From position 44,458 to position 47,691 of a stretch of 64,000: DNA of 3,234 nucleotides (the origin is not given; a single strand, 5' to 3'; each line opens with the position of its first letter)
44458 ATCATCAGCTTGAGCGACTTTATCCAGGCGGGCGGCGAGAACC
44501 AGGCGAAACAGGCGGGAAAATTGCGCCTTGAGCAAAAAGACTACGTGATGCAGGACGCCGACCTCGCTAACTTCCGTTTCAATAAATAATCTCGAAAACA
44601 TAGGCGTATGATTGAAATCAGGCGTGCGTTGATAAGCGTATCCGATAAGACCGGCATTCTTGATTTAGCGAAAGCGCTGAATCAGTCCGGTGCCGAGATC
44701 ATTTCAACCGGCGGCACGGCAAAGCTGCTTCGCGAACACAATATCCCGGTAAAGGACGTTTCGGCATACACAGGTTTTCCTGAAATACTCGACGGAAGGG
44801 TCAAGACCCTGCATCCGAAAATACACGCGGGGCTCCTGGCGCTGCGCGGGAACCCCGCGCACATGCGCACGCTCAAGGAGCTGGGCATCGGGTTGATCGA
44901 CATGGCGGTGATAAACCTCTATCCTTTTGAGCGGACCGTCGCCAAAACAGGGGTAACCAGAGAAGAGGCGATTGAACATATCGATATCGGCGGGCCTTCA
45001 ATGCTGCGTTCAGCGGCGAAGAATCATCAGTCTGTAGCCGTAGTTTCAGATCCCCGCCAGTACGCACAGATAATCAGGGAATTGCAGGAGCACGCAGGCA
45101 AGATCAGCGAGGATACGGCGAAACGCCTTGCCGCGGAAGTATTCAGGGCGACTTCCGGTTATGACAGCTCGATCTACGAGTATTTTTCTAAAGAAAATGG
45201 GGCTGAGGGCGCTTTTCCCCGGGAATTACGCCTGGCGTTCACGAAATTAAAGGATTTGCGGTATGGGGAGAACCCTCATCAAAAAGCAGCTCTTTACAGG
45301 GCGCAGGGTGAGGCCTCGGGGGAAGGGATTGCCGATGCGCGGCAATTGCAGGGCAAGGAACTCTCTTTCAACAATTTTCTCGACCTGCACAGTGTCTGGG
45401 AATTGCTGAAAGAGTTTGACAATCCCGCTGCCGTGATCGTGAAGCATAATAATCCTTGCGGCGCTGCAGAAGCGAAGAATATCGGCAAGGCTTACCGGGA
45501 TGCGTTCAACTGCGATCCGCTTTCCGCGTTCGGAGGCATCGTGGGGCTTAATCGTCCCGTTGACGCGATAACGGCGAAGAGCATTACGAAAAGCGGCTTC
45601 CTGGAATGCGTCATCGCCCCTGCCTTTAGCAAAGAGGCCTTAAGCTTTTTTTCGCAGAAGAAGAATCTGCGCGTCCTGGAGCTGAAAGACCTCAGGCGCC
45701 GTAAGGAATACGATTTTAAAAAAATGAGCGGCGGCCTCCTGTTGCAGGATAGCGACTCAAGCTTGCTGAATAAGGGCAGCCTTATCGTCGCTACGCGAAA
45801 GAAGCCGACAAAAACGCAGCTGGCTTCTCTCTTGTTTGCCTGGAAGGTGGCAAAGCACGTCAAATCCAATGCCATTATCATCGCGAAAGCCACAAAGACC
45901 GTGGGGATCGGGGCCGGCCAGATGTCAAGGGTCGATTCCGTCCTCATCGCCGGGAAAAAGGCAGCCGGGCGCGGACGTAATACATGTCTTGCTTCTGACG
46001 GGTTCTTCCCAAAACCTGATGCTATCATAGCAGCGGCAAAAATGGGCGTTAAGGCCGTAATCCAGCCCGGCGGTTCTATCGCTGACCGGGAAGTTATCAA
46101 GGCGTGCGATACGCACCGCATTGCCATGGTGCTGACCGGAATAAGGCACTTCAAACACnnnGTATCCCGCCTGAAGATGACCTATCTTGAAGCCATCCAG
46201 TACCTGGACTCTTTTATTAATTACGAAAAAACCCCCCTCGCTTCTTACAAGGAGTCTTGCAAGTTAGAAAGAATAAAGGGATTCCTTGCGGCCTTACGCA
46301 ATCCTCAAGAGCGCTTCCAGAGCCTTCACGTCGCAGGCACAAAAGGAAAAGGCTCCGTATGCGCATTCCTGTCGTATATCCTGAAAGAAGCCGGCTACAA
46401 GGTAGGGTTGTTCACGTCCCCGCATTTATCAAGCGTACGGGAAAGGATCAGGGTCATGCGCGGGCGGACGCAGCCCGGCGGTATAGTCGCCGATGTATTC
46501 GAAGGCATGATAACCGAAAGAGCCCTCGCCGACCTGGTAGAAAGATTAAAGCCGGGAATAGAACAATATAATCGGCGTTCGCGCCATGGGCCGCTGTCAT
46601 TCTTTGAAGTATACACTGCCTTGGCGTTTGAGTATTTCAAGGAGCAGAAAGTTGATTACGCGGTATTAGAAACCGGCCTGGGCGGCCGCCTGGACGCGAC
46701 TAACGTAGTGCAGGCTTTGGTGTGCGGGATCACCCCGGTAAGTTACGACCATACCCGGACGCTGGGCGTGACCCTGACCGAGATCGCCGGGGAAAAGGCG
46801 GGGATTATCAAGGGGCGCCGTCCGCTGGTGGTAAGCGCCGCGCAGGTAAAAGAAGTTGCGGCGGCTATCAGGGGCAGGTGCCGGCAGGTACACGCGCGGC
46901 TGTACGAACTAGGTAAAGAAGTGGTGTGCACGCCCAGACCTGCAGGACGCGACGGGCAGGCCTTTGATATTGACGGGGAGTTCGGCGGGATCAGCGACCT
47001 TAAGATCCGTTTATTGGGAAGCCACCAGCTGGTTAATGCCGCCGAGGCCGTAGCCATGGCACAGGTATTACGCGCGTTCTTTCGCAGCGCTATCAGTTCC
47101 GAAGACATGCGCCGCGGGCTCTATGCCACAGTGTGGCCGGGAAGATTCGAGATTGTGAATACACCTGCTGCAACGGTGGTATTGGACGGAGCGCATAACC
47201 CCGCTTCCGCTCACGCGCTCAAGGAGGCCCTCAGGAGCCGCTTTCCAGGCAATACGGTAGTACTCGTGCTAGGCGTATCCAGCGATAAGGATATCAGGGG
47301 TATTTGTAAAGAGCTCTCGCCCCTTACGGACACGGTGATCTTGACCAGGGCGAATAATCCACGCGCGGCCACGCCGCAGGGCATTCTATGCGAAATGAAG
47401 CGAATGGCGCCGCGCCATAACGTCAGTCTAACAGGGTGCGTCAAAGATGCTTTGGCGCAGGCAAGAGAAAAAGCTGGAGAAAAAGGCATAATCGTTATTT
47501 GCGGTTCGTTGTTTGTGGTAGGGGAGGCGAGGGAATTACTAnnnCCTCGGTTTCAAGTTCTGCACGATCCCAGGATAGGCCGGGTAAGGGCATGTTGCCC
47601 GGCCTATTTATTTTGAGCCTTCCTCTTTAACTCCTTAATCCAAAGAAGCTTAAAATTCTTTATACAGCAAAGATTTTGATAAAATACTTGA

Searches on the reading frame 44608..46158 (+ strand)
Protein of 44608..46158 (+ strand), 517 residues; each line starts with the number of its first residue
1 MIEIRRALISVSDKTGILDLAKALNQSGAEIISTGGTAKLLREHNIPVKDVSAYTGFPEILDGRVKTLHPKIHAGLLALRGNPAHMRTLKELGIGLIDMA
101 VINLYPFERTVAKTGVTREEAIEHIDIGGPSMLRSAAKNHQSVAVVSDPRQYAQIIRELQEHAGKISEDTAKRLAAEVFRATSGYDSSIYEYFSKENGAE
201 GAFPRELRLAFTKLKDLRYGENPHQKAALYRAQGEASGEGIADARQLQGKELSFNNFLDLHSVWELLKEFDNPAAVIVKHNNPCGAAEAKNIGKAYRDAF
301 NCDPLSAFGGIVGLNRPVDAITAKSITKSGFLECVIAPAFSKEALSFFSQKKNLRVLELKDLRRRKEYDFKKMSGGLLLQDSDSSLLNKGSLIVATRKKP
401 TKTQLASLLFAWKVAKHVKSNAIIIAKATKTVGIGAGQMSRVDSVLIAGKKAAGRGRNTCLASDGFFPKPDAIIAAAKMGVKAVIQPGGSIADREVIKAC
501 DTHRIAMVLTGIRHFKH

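Call 67: search_protein_families(library=pfam, proteins=[window:44608-46158:+], max_evalue=0.00001)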
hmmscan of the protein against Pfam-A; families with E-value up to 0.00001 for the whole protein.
window:44608-46158:+ (517 aa): 2 families
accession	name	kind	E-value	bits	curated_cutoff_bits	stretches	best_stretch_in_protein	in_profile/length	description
PF01808.24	AICARFT_IMPCHas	-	2.2e-120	402.3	25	1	136-451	1-311/311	AICARFT/IMPCHase bienzyme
PF02142.27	MGS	-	9.5e-23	80.6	24.1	1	16-130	1-93/94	MGS-like domain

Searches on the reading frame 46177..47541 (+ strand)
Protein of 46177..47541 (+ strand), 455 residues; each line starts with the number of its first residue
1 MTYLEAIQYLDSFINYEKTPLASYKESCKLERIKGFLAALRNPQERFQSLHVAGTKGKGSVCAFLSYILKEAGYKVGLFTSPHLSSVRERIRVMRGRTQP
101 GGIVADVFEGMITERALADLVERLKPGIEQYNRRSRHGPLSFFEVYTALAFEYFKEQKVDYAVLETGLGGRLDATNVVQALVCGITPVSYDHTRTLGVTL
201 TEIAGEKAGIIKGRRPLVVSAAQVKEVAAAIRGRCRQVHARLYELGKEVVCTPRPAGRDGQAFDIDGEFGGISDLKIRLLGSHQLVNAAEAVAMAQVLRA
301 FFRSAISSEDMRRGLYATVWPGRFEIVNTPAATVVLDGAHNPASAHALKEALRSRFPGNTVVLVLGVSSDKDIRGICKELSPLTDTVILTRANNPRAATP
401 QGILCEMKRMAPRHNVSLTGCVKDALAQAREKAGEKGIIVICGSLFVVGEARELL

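Call 67: search_protein_families(library=pfam, proteins=[window:46177-47541:+], max_evalue=0.00001)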
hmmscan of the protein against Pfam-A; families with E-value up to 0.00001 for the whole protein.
window:46177-47541:+ (455 aa): 2 families
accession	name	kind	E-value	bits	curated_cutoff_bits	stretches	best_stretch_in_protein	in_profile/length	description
PF02875.26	Mur_ligase_C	-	2.2e-21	77.4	28.4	1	322-444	1-126/127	Mur ligase, glutamate ligase domain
PF08245.18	Mur_ligase_M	-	1.9e-07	31.7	24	0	149-295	47-200/200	Mur ligase middle domain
